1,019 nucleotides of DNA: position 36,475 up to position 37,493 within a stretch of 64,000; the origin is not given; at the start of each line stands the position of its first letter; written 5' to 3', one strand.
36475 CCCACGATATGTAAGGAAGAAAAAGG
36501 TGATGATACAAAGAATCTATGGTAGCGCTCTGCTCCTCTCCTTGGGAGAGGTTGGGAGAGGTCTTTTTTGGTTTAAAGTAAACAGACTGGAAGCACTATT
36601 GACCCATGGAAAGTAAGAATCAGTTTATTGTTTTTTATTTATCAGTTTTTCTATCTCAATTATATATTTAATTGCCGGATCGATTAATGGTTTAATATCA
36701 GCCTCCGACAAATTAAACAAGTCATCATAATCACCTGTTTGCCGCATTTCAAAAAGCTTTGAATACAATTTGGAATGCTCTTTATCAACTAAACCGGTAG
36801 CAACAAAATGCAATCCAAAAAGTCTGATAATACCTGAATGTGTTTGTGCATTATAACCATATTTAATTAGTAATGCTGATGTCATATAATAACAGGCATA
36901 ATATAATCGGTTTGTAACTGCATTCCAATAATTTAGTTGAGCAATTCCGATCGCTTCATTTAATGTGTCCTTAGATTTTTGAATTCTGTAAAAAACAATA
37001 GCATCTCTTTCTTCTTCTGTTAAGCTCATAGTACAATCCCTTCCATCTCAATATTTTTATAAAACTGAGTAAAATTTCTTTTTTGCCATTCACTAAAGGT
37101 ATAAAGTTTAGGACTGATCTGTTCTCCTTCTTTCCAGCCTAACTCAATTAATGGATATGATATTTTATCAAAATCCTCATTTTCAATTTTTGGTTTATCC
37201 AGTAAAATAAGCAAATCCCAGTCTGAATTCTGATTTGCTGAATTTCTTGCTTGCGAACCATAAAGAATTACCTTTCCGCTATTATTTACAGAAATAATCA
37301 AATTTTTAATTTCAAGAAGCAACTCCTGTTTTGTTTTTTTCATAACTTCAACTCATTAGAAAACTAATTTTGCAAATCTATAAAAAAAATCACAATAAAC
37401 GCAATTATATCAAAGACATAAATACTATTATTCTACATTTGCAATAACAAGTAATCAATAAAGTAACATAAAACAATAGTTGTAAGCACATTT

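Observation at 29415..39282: About 5.6 kb of modular hairpin repeats split the polysaccharide locus and enclose three small gene islets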

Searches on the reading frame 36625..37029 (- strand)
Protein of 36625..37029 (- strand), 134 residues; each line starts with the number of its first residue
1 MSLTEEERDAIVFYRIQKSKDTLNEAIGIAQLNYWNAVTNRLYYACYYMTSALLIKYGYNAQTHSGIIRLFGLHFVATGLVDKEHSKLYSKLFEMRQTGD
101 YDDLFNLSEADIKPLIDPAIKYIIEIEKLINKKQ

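Call 9: search_protein_families(library=pfam, proteins=[window:36625-37029:-], max_evalue=0.01)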
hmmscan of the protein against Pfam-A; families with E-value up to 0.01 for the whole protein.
window:36625-37029:- (134 aa): 1 family
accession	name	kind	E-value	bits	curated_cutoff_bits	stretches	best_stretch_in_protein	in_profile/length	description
PF05168.19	HEPN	-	1e-11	45.4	22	1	15-119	4-107/117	HEPN domain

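Call 60: find_homologous_proteins(query=window:36625-37029:-, max_evalue=1e-10)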
Query window:36625-37029:- (134 aa): 1591 proteins with E <= 1e-10 among 1605 candidates; the best 120 are listed.
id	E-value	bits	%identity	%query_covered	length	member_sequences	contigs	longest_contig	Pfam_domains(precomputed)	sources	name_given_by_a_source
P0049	1.4e-80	285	98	99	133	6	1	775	PF05168.20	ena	-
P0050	7.9e-66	238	83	96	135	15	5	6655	PF05168.20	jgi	jgi:uncharacterized protein (UPF0332 family)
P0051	3.9e-62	226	81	97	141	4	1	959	PF05168.20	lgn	-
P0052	5.3e-62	225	77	100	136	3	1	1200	PF05168.20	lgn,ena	-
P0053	5.9e-62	225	75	99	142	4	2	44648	PF05168.20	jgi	jgi:uncharacterized protein (UPF0332 family)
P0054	3.9e-61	223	77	98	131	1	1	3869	PF05168.20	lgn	-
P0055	1.3e-59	218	74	97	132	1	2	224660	PF05168.20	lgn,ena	-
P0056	2.0e-59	217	73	99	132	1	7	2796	PF05168.20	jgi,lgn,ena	-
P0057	2.3e-59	217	73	99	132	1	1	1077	PF05168.20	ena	-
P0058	6.6e-59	215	72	99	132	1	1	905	PF05168.20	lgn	-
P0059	1.1e-58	215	73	98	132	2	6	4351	PF05168.20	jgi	jgi:uncharacterized protein (UPF0332 family)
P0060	3.6e-58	213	72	99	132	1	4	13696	PF05168.20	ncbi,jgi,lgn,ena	-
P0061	4.3e-58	213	70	99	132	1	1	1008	PF05168.20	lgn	-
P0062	1.2e-57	211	74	99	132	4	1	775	PF05168.20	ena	-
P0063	1.8e-57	211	74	99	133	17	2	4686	PF05168.20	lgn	-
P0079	7.8e-56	205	71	99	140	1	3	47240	PF05168.20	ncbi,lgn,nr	ncbi:MAG TPA: HEPN domain-containing protein [Paludibacter sp.]|nr:HEPN domain-containing protein [P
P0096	3.6e-55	203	70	98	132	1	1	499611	PF05168.20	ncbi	ncbi:MAG: HEPN domain-containing protein [Paludibacter sp.]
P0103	1.6e-54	201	69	97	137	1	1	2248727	PF05168.20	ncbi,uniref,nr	ncbi:HEPN domain-containing protein [Microbacter margulisiae]|uniref:Uncharacterized protein (UPF033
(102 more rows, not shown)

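Call 61: find_encoding_contigs(protein=P0049, flank=3000, max_places=3)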
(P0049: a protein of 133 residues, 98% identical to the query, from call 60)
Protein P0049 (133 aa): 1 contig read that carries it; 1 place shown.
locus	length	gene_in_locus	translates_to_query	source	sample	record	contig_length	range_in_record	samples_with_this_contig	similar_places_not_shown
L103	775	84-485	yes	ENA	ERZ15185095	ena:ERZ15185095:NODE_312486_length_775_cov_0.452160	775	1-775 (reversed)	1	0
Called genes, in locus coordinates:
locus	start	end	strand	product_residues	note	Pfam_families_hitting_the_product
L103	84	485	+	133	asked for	PF05168:HEPN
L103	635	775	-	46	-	?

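Call 62: find_encoding_contigs(protein=P0050, flank=6000, max_places=5)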
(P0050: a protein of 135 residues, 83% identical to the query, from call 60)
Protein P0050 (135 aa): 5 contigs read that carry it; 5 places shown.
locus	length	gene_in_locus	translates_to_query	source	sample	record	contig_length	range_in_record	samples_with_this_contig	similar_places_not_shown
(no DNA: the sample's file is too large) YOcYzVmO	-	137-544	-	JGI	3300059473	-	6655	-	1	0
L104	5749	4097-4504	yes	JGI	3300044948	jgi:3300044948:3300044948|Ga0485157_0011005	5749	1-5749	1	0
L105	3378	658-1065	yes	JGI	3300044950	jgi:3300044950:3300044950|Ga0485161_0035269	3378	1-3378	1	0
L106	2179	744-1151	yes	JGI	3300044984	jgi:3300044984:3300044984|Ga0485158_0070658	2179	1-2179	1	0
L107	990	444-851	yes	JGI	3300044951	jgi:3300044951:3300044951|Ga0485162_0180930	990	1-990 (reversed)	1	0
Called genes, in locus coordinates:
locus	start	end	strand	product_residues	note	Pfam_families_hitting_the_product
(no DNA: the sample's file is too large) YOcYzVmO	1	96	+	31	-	?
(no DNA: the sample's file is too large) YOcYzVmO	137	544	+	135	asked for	PF05168:HEPN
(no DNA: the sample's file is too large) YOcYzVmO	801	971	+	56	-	-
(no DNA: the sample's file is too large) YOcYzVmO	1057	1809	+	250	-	-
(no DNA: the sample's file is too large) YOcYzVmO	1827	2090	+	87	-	-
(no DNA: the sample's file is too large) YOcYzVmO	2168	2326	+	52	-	-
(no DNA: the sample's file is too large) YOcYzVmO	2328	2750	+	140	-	PF01850:PIN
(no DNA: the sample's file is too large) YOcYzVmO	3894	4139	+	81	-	-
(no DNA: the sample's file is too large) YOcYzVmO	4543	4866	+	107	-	PF22600:MTPAP-like_central (weak), PF01909:NTP_transf_2, PF18765:Polbeta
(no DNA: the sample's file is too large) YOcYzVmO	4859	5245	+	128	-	PF05168:HEPN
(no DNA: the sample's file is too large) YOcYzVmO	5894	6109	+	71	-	-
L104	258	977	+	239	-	-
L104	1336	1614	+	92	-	-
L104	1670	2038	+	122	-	PF01850:PIN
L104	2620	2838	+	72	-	-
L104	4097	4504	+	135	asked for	PF05168:HEPN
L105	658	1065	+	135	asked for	PF05168:HEPN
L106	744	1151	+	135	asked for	PF05168:HEPN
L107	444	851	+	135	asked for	PF05168:HEPN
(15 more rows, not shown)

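Call 66: search_protein_families(library=padloc, proteins=[window:36625-37029:-], max_evalue=0.001)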
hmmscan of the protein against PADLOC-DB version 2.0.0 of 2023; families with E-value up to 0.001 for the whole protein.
window:36625-37029:- (134 aa): 0 families

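Call 79: find_encoding_contigs(protein=P0053, flank=10000, max_places=2)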
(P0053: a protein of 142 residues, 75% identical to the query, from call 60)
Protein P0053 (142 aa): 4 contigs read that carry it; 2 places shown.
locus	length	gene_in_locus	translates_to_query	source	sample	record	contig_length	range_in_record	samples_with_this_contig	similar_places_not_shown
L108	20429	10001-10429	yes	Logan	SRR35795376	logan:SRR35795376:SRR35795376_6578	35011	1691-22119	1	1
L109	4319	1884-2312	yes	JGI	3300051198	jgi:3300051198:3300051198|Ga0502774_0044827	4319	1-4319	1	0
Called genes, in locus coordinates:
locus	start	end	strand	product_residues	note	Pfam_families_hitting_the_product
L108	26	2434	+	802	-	PF00912:Transgly, PF28500:PBP_middle, PF00905:Transpeptidase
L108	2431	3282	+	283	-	PF02311:AraC_binding (weak), PF00165:HTH_AraC (weak), PF12833:HTH_18, PF00165:HTH_AraC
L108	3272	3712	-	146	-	PF05336:rhaM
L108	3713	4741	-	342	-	PF06379:RhaT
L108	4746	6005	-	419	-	PF01208:URO-D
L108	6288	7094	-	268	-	-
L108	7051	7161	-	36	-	-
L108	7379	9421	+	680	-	PF26549:Tricorn_N (weak), PF07676:PD40 (faint), PF26550:Tricorn_2nd (faint), PF00930:DPPIV_N (faint), PF01738:DLH (weak), PF20434:BD-FAE (weak), PF00326:Peptidase_S9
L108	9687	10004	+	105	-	PF01909:NTP_transf_2, PF18765:Polbeta (weak)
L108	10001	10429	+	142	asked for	PF05168:HEPN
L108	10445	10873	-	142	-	-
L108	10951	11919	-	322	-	PF03781:FGE-sulfatase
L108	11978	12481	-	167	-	PF18962:Por_Secre_tail (weak)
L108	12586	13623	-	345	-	PF05593:RHS_repeat (faint), PF18962:Por_Secre_tail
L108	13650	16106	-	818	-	-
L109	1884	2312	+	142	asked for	PF05168:HEPN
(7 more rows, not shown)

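Call 80: find_encoding_contigs(protein=P0055, flank=10000, max_places=2)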
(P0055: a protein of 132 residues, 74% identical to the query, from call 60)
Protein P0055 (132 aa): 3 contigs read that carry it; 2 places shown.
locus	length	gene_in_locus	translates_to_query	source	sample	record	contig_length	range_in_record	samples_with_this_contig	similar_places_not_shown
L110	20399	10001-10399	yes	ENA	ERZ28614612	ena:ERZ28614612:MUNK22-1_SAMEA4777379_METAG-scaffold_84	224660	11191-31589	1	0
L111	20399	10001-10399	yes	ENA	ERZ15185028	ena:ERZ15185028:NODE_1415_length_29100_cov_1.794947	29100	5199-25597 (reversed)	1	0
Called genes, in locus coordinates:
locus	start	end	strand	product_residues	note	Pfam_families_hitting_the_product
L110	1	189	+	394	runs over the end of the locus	PF02540:NAD_synthase (weak), PF02568:ThiI (faint), PF03054:tRNA_Me_trans, PF20259:tRNA_Me_trans_M, PF20258:tRNA_Me_trans_C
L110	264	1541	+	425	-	PF17175:MOLO1 (faint), PF04536:TPM_phosphatase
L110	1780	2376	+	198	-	PF04011:LemA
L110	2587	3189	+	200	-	PF00677:Lum_binding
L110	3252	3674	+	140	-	PF03652:RuvX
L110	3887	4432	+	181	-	PF01327:Pep_deformylase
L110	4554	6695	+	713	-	PF07719:TPR_2 (faint), PF13174:TPR_6 (faint), PF13181:TPR_8 (faint), PF13432:TPR_16 (faint), PF24575:TPR_Slam (faint), PF13371:TPR_9 (faint), PF13428:TPR_14 (faint), PF00515:TPR_1 (weak), +4 more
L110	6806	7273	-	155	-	-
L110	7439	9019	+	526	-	PF05523:FdtA, PF00266:Aminotran_5, PF01041:DegT_DnrJ_EryC1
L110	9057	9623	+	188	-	PF02357:NusG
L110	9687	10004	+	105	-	PF01909:NTP_transf_2, PF18765:Polbeta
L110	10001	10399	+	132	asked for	PF05168:HEPN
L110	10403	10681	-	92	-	PF01381:HTH_3 (weak)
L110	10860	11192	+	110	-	PF21956:DUF6922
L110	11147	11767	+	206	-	PF08843:AbiEii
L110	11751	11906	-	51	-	-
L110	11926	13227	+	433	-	PF13173:AAA_14, PF13635:DUF4143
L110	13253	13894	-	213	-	-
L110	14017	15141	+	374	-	PF01637:ATPase_2, PF13173:AAA_14 (faint)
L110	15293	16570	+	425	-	PF13173:AAA_14, PF13635:DUF4143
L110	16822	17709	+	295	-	PF13173:AAA_14 (weak), PF13635:DUF4143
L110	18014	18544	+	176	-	-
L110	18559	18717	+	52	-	-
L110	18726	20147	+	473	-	-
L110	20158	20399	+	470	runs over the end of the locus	-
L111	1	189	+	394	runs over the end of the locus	PF02540:NAD_synthase (weak), PF02568:ThiI (faint), PF03054:tRNA_Me_trans, PF20259:tRNA_Me_trans_M, PF20258:tRNA_Me_trans_C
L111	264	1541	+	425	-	PF17175:MOLO1 (faint), PF04536:TPM_phosphatase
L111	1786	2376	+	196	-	PF04011:LemA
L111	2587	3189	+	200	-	PF00677:Lum_binding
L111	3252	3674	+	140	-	PF03652:RuvX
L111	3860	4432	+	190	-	PF01327:Pep_deformylase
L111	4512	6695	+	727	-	PF07719:TPR_2 (faint), PF13174:TPR_6 (faint), PF13181:TPR_8 (faint), PF13428:TPR_14 (faint), PF13432:TPR_16 (faint), PF14559:TPR_19 (faint), PF13371:TPR_9 (weak), PF00515:TPR_1 (weak), +4 more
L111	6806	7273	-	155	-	-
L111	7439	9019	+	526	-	PF05523:FdtA, PF00266:Aminotran_5, PF01041:DegT_DnrJ_EryC1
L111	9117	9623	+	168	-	PF02357:NusG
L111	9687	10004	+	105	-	PF01909:NTP_transf_2, PF18765:Polbeta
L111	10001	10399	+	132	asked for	PF05168:HEPN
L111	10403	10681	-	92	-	PF01381:HTH_3 (weak)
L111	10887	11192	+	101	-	PF21956:DUF6922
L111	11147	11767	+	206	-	PF08843:AbiEii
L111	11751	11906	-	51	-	-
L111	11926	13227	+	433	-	PF13173:AAA_14, PF13635:DUF4143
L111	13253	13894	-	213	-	-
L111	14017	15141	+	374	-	PF01637:ATPase_2, PF13173:AAA_14 (faint)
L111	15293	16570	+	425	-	PF13173:AAA_14, PF13635:DUF4143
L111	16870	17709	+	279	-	PF13635:DUF4143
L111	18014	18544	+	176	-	-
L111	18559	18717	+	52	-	-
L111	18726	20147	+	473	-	-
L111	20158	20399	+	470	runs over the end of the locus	-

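Call 81: find_encoding_contigs(protein=P0096, flank=10000, max_places=1)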
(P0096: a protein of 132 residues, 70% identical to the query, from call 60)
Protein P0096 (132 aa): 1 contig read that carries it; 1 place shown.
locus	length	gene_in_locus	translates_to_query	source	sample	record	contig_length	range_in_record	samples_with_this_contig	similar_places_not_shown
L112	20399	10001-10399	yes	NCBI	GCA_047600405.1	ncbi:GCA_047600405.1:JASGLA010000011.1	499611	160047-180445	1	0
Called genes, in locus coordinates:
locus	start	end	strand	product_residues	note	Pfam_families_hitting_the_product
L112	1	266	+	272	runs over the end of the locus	PF16411:SusF_SusE (faint), PF26120:CBM_1st_SusF (faint)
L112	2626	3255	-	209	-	PF19781:DUF6266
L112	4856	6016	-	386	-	-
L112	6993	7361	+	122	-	PF13366:PDDEXK_3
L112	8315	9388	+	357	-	PF13191:AAA_16 (faint), PF13401:AAA_22 (weak)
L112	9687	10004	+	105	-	PF01909:NTP_transf_2, PF18765:Polbeta (weak)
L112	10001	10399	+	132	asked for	PF05168:HEPN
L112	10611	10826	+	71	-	-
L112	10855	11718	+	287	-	PF03062:MBOAT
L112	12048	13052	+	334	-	-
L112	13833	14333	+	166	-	-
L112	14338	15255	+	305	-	PF00535:Glycos_transf_2, PF10111:Glyco_tranf_2_2, PF13641:Glyco_tranf_2_3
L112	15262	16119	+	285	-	PF18922:DUF5672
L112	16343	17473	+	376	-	PF01637:ATPase_2, PF13173:AAA_14 (faint)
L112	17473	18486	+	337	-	-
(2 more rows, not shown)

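Call 106: find_encoding_contigs(protein=P0103, flank=10000, max_places=1)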
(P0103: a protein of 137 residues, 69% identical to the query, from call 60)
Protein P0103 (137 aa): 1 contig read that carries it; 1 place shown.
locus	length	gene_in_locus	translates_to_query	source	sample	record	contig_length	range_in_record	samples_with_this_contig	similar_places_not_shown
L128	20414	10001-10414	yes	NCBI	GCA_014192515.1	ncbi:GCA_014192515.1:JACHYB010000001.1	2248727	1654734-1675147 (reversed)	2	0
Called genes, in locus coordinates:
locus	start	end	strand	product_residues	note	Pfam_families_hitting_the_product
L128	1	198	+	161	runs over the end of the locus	-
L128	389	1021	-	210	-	PF19781:DUF6266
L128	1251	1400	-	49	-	-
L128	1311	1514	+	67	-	-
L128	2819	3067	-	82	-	-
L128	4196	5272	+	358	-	PF00953:Glycos_transf_4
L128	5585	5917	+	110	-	PF01909:NTP_transf_2 (weak), PF18765:Polbeta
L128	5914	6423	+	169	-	-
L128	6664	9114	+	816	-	PF02563:Poly_export, PF10531:SLBB, PF22461:SLBB_2, PF10531:SLBB, PF22461:SLBB_2 (weak), PF10531:SLBB (weak), PF22461:SLBB_2, PF10531:SLBB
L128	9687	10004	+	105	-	PF01909:NTP_transf_2, PF18765:Polbeta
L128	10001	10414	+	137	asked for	PF05168:HEPN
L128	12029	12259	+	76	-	-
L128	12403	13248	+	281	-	PF02498:Bro-N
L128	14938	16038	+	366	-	PF02706:Wzz (weak)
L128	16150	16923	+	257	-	PF00483:NTP_transferase, PF12804:NTP_transf_3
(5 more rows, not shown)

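Call 107: find_encoding_contigs(protein=P0079, flank=10000, max_places=2)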
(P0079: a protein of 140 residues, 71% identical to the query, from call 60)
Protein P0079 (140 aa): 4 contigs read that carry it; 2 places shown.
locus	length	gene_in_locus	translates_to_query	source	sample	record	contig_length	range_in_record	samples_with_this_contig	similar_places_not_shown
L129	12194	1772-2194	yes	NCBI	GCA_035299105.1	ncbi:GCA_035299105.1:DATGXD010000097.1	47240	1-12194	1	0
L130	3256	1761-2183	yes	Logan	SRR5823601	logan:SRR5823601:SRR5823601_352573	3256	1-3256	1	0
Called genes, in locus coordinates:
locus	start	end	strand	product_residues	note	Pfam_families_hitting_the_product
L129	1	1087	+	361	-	PF01370:Epimerase, PF16363:GDP_Man_Dehyd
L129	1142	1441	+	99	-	PF01909:NTP_transf_2, PF18765:Polbeta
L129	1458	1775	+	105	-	PF01909:NTP_transf_2, PF18765:Polbeta (weak)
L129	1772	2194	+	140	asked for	PF05168:HEPN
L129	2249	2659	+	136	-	PF13366:PDDEXK_3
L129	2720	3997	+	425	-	PF00005:ABC_tran, PF13304:AAA_21 (faint), PF14524:Wzt_C (weak)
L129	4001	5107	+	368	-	PF01041:DegT_DnrJ_EryC1, PF00155:Aminotran_1_2 (faint)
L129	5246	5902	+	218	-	PF17836:PglD_N (faint), PF25087:GMPPB_C (weak), PF00132:Hexapep (faint), PF25084:LbH_EIF2B (faint)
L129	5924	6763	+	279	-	PF03328:HpcH_HpaI, PF15617:C-C_Bond_Lyase (weak)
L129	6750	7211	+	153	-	PF19315:MC_hydratase, PF01575:MaoC_dehydratas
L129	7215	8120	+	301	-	PF03328:HpcH_HpaI, PF15617:C-C_Bond_Lyase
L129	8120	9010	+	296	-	PF00535:Glycos_transf_2, PF13641:Glyco_tranf_2_3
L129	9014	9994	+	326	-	PF00535:Glycos_transf_2, PF10111:Glyco_tranf_2_2, PF13641:Glyco_tranf_2_3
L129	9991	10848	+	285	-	PF00535:Glycos_transf_2, PF10111:Glyco_tranf_2_2 (weak)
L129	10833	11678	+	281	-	PF18922:DUF5672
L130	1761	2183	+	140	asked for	PF05168:HEPN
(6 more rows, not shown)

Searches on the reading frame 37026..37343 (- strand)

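Call 9: search_protein_families(library=pfam, proteins=[window:37026-37343:-], max_evalue=0.01)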
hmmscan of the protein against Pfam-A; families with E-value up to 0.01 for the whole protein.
window:37026-37343:- (105 aa): 3 families
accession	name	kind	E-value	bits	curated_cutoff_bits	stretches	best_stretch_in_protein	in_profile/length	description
PF01909.29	NTP_transf_2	-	2.1e-08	34.9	21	1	22-102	14-90/93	Nucleotidyltransferase domain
PF18765.7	Polbeta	-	2e-07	31.5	26.9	1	12-56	3-43/93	Polymerase beta, Nucleotidyltransferase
PF22600.2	MTPAP-like_central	-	0.00028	21.4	27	1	3-62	20-71/139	Poly(A) RNA polymerase, mitochondrial-like, central palm domain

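Call 66: search_protein_families(library=padloc, proteins=[window:37026-37343:-], max_evalue=0.001)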
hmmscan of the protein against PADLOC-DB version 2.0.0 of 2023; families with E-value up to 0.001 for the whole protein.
window:37026-37343:- (105 aa): 7 families
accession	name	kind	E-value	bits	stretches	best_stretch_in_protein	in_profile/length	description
PDLC04903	PDC-S09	-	1.5e-17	61.8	1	22-105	26-108/108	-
PDLC04907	PDC-S09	-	1.8e-08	32.5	1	14-105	19-114/114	-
PDLC04368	PDC-M05A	-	1.2e-07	29.8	1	26-90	111-170/201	-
PDLC04904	PDC-S09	-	2.4e-06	25.7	1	1-52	1-55/104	-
PDLC04372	PDC-M05A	-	3.8e-06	25.3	1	25-90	79-139/167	-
PDLC04906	PDC-S09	-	4.6e-06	24.9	1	23-63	25-65/98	-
PDLC04902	PDC-S09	-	1.2e-05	23.5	1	23-52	22-51/97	-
